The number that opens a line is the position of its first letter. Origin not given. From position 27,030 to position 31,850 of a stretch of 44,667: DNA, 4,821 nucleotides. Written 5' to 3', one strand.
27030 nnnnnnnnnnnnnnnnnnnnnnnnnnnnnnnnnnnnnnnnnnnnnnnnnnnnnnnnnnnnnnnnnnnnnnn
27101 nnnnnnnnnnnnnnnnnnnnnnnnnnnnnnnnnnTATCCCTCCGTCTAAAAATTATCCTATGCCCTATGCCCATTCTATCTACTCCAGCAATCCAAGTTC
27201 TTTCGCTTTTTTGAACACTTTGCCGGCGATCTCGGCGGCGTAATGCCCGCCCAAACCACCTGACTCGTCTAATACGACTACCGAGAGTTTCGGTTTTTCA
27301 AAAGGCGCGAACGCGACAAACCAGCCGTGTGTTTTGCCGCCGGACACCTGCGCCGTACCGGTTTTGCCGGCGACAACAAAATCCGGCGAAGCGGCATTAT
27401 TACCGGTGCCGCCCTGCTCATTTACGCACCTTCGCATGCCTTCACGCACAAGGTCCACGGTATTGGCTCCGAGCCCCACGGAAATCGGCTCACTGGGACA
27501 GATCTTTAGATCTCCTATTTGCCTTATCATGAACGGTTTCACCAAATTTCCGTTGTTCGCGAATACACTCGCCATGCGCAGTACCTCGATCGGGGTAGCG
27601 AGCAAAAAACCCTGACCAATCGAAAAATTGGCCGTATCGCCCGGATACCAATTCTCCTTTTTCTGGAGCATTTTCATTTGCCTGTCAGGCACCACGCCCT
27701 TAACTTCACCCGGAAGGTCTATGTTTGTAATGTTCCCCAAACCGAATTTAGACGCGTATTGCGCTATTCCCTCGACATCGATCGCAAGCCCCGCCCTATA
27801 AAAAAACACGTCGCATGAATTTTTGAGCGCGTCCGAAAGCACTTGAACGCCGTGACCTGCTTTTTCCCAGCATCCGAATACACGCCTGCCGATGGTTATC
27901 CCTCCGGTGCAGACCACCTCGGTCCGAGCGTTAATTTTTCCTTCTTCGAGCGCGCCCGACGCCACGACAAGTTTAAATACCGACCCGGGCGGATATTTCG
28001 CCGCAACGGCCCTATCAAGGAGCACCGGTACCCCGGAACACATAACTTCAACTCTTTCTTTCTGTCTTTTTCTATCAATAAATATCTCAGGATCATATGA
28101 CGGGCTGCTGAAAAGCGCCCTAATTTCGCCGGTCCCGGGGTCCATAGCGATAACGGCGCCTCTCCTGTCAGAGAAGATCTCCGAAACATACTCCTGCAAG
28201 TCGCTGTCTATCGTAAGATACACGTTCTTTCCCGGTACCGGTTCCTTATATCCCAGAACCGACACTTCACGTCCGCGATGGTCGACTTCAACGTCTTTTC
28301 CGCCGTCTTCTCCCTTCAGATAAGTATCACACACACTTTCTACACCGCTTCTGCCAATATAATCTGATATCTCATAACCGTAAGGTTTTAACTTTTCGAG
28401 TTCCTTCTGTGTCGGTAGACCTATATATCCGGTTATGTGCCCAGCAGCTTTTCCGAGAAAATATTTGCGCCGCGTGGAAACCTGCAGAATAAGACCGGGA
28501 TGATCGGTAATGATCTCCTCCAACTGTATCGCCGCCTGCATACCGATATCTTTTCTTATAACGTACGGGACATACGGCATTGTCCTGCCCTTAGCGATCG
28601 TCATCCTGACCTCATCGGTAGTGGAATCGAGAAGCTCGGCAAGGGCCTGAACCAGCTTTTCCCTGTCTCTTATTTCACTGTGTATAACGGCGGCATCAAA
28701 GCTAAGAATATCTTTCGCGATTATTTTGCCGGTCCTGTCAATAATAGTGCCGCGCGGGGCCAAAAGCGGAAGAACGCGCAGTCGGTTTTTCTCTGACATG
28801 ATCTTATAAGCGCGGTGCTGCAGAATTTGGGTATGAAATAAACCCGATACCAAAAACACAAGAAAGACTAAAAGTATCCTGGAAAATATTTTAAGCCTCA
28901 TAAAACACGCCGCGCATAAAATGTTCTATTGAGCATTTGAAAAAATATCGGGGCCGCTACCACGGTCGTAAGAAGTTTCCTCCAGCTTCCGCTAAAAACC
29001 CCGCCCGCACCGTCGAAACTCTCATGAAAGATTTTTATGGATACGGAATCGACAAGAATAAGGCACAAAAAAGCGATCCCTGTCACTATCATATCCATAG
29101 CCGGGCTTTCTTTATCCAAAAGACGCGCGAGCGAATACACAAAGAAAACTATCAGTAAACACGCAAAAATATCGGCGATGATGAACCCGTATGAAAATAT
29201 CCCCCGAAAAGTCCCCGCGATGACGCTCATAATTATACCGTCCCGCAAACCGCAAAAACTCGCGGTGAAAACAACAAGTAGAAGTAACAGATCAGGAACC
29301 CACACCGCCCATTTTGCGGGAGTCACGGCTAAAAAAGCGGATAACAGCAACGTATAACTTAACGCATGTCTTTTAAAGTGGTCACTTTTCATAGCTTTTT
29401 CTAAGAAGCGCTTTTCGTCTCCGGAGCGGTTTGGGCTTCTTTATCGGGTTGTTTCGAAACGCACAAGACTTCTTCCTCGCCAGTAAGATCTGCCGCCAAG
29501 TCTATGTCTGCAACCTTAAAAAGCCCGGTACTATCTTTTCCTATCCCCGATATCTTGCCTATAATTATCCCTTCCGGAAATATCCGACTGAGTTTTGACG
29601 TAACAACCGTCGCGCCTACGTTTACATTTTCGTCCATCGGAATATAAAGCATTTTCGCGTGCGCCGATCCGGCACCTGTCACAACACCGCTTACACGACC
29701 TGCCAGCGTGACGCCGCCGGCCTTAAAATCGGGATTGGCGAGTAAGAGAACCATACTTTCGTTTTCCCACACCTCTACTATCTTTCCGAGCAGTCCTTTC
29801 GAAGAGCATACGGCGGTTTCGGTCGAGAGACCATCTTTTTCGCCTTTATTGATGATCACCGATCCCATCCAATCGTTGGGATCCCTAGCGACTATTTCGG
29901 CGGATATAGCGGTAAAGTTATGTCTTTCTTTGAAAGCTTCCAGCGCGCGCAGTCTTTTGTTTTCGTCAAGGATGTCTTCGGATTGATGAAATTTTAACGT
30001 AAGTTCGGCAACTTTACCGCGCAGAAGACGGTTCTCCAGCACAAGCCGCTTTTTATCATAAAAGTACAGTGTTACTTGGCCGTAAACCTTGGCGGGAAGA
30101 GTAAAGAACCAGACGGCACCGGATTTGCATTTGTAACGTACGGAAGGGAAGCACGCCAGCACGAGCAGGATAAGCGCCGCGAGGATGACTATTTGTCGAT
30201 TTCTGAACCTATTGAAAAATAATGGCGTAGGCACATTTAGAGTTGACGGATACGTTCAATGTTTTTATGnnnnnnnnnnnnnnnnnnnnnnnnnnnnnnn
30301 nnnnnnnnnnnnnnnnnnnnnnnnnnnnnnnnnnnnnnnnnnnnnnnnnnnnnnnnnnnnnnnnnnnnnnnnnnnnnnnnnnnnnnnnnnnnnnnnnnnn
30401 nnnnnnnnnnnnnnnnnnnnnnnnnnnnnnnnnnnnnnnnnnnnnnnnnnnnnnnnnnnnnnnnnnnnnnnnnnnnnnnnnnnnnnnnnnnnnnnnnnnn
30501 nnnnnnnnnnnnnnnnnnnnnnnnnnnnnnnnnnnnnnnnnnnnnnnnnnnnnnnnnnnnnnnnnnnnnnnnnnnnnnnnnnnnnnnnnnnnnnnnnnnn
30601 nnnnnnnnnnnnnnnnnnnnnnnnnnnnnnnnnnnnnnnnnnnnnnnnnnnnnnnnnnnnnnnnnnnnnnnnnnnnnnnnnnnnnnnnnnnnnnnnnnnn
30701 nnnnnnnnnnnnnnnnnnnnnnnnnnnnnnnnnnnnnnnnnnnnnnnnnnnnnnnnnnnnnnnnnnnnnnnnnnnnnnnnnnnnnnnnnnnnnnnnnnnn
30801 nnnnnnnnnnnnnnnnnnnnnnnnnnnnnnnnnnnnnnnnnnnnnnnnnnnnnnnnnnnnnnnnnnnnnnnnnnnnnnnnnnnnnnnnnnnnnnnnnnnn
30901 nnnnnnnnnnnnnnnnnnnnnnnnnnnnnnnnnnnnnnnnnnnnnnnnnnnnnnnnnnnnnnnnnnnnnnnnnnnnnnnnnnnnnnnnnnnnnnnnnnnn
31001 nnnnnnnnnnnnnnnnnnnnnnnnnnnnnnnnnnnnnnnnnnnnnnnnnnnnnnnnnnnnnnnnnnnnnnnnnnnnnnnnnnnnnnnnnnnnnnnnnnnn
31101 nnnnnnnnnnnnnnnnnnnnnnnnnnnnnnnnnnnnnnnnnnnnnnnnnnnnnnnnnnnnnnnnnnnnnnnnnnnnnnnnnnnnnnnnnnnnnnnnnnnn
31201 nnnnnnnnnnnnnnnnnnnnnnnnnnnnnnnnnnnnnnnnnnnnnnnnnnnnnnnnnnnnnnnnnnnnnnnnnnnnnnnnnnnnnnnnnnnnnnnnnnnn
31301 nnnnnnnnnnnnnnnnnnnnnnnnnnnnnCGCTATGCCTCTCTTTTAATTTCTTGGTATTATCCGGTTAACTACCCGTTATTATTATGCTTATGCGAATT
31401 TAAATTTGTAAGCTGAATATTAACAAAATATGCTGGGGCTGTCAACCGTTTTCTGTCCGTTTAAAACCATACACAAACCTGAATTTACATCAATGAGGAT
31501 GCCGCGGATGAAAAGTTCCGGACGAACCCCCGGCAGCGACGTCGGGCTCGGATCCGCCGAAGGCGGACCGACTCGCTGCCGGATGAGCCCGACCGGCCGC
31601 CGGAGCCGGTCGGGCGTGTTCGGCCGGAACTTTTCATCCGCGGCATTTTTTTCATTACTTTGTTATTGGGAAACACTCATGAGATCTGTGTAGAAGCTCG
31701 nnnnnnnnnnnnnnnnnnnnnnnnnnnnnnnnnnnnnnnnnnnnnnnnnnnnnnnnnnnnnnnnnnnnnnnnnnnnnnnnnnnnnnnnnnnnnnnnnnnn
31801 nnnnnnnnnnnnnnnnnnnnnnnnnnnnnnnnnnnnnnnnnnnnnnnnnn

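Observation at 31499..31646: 148-nt, ~70% G+C inverted-repeat element with 29-nt arms between aroA and mreB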

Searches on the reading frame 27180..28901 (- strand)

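Call 76: search_protein_families(library=pfam, proteins=[window:27180-28901:-], max_evalue=0.00001)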
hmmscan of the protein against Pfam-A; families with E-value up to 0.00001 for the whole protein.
window:27180-28901:- (573 aa): 2 families
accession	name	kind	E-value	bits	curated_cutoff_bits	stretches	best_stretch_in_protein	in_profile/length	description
PF00905.27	Transpeptidase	-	1.8e-63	215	22.1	1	248-563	1-298/299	Penicillin binding protein transpeptidase domain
PF03717.20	PBP_dimer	-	1.7e-36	126.7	24.4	1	48-215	4-178/180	Penicillin-binding Protein dimerisation domain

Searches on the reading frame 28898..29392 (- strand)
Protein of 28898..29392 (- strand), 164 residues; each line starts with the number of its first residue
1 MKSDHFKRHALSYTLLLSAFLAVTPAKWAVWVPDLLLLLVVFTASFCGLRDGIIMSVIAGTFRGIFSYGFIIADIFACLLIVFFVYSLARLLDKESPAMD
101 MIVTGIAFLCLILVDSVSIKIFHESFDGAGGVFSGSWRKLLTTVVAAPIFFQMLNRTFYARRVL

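Call 12: search_protein_families(library=pfam, proteins=[window:28898-29392:-])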
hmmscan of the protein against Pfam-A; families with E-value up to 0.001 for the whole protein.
window:28898-29392:- (164 aa): 1 family
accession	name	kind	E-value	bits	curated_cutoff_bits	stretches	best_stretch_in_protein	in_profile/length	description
PF04093.17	MreD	-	4.9e-06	27.2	24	1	22-153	23-151/158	rod shape-determining protein MreD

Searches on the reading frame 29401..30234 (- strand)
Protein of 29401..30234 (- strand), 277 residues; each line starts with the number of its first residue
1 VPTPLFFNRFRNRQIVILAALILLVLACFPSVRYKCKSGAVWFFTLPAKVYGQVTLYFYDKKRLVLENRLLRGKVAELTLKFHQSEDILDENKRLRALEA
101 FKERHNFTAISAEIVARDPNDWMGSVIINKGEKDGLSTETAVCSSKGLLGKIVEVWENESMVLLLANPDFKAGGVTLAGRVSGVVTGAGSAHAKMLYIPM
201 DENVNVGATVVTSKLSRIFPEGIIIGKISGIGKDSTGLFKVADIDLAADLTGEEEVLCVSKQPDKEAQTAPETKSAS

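Call 12: search_protein_families(library=pfam, proteins=[window:29401-30234:-])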
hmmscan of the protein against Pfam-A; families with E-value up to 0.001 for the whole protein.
window:29401-30234:- (277 aa): 1 family
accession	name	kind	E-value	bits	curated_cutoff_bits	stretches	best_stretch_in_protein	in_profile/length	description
PF04085.20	MreC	-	1.9e-36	125.5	28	1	114-259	1-146/147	Rod shape-determining protein MreC, barrel core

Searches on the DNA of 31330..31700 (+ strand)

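Call 5: search_rna_families(source=window, start=31330, end=31700, threshold=evalue, max_evalue=10, show_alignments=3)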
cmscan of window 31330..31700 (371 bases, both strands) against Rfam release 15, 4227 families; matches with E-value up to 10: 14.
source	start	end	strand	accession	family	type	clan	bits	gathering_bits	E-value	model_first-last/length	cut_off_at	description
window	31493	31652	+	RF03771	mir-341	Gene; miRNA;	-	20.8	90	0.059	1-96/96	no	mir-341 microRNA precursor family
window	31381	31423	-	RF02548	Oskar_OES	Cis-reg;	-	19.2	46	0.91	1-67/67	no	Oocyte entry signal (OES) from oskar mRNA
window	31371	31439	-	RF02971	emrB-Lactobacillus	Gene; sRNA;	-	17.5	60.8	4.4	1-66/66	no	emrB-Lactobacillus RNA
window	31517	31658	-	RF01721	Pseudomon-groES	Cis-reg;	-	16.4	50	1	1-111/111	no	Pseudomon-groES RNA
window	31488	31611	-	RF03062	xerDC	Cis-reg;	-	15.6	72.5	3.1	1-126/126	no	xerDC RNA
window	31517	31652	+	RF02868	ncS037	Gene; sRNA;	-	14.6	112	4.2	1-152/152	no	Burkholderia sRNA 37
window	31547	31615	+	RF03058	sul1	Cis-reg; riboswitch;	-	14.4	36.2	3.2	1-56/56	no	sul1 RNA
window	31502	31668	+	RF01581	RUF6-5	Gene; sRNA;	-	14.3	70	4.4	1-156/156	no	Plasmodium RNA of unknown function RUF6-5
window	31515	31597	+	RF01721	Pseudomon-groES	Cis-reg;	-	13.7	50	3.8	1-111/111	no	Pseudomon-groES RNA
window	31509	31599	-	RF01698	Chloroflexi-1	Gene; sRNA;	-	13.7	80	4.4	1-84/84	no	Chloroflexi-1 RNA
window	31560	31638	+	RF00676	mir-127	Gene; miRNA;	-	13.6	60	3.4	1-97/97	no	mir-127 microRNA precursor family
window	31570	31631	+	RF04029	mir-8521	Gene; miRNA;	-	12.9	80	9.3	1-68/68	no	mir-8521 microRNA precursor family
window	31577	31652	+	RF02837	anti-hemB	Gene; sRNA;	-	12.6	49.5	2.4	1-81/81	no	Burkholderia RNA 7 (anti-hemB)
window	31509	31614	-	RF02830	Scr1601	Gene; sRNA;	-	12.2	100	2.7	1-209/209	no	Streptomyces RNA 1601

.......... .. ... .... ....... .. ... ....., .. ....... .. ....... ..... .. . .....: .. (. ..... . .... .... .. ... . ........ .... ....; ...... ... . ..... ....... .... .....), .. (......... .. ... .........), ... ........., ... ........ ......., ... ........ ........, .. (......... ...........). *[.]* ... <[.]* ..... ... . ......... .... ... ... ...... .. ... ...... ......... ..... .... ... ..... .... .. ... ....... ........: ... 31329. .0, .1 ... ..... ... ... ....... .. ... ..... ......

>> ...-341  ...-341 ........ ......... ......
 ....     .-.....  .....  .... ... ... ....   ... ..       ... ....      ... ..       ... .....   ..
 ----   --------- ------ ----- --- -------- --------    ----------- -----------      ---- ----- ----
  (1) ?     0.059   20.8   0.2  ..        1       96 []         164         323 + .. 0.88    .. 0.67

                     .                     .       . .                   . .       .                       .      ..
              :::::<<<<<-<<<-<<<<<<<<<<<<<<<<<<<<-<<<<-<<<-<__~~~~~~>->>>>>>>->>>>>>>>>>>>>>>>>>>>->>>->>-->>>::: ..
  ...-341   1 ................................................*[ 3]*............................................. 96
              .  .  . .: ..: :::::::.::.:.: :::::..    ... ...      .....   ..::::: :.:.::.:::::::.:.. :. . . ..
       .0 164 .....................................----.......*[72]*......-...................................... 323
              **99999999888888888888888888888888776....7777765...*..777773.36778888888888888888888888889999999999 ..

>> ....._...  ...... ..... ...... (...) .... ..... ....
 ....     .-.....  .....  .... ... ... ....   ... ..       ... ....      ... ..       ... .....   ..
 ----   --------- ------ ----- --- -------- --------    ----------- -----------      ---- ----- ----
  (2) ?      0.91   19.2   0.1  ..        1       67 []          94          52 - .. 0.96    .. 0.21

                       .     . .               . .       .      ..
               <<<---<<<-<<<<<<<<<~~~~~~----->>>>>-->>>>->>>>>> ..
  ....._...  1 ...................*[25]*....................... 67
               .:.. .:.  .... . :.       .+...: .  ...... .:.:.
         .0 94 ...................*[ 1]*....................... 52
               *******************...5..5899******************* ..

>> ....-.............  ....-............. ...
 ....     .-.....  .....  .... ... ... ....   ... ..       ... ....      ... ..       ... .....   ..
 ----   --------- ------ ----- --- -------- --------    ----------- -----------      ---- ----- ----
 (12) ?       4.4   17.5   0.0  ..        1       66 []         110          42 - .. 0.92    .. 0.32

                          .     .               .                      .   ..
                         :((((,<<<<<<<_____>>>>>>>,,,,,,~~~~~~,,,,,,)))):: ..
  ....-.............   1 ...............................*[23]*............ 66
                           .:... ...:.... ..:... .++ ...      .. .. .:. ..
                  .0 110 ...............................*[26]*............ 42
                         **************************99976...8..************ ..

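Call 32: search_dna_similar(query=window:31495-31650:+, collection=plasmids, mode=distant, max_evalue=1)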
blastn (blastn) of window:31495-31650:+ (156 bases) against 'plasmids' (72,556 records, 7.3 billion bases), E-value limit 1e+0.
Records with a match: 15; places in all: 15; records where one place covers at least 80% of the query: 0.
Best place of each record, by identity: 95-99% 1; 90-95% 3; 80-90% 8; 60-80% 3.
By first word of the organism name: Streptomyces 5; Embleya 2; Azospirillum 2; Roseomonas 1; Bosea 1; Methylobacterium 1; Nitrobacter 1; Rhizobium 1; Actinacidiphila 1.
By predicted mobility (MOB-suite, as given by PLSDB): non-mobilizable 9; mobilizable 3; conjugative 3.
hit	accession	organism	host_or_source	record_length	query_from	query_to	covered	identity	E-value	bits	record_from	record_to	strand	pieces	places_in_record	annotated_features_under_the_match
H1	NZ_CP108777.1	Embleya sp. NBC_00896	-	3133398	68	119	33%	82.7%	1e-1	44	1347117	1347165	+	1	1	none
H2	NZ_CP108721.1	Streptomyces sp. NBC_00998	-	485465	81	133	34%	79.6%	4e-1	42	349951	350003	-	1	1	none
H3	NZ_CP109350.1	Streptomyces sp. NBC_01568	-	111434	81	133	34%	79.6%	4e-1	42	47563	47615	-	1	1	none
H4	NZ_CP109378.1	Streptomyces sp. NBC_01547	-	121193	81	133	34%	79.6%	4e-1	42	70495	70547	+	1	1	none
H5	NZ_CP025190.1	Roseomonas mucosa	Homo sapiens,clinical, human skin, ...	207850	81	125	29%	82.6%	4e-1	41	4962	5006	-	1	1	hypothetical protein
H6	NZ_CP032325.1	Azospirillum argentinense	soil sample,Agricultural field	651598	72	115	28%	82.6%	4e-1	41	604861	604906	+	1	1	SDR family NAD(P)-dependent oxidoreductase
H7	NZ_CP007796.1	Azospirillum argentinense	Triticum aestivum L.,Root,wheat ...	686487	72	115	28%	82.6%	4e-1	41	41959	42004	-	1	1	SDR family NAD(P)-dependent oxidoreductase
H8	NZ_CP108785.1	Embleya sp. NBC_00888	-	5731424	93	134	27%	83.3%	4e-1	42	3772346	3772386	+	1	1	none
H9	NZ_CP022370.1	Bosea sp. AS-1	-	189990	100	138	25%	84.6%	4e-2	45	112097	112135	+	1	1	none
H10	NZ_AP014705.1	Methylobacterium aquaticum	-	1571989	70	106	24%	83.8%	4e-1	41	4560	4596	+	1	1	none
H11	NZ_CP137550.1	Streptomyces sp. N50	Selaginella tamariscina,cell ...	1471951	95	131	24%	83.8%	4e-1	41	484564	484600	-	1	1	record has no annotation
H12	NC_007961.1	Nitrobacter hamburgensis X14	-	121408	88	118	20%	90.3%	1e-1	44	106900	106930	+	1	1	helicase-related protein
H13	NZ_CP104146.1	Rhizobium sullae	Sulla coronaria,cell culture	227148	88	118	20%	90.3%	1e-1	44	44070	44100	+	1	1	helicase-related protein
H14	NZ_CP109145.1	Actinacidiphila glaucinigra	-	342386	95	124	19%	90.0%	4e-1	42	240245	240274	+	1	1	UvrD-helicase domain-containing protein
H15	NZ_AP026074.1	Streptomyces nigrescens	-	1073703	93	117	16%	96.0%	4e-1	42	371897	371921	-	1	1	none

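Call 33: search_dna_similar(query=window:31495-31650:+, collection=phages, mode=distant, max_evalue=1)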
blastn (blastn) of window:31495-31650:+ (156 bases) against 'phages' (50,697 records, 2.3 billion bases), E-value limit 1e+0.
Records with a match: 3; places in all: 3; records where one place covers at least 80% of the query: 0.
Best place of each record, by identity: 80-90% 1; 60-80% 2.
By first word of the organism name: Streptomyces 2; Microbacterium 1.
By host as written in the record: Streptomyces venezuelae ATCC 10712 2; Microbacterium foliorum NRRL B-24224 1.
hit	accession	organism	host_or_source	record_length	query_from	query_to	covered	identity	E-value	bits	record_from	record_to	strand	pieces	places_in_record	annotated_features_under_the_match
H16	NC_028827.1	Streptomyces phage Lannister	Streptomyces venezuelae ATCC 10712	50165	78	131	35%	76.3%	1e-1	41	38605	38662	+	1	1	DNA polymerase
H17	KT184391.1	Streptomyces phage Lannister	Streptomyces venezuelae ATCC 10712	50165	78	131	35%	76.3%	1e-1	41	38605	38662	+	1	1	DnaE-like DNA polymerase III alpha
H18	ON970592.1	Microbacterium phage Gingerbug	Microbacterium foliorum NRRL B-24224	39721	87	130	28%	84.4%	4e-2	44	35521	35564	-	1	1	59: hypothetical protein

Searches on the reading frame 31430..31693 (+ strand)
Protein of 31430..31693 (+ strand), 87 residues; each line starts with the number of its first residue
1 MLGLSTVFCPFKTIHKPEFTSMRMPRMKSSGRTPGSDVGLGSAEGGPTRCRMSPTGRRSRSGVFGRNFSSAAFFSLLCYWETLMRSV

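Call 69: search_protein_families(library=pfam, proteins=[window:31430-31693:+], max_evalue=0.01)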
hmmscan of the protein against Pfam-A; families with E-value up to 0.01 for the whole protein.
window:31430-31693:+ (87 aa): 0 families
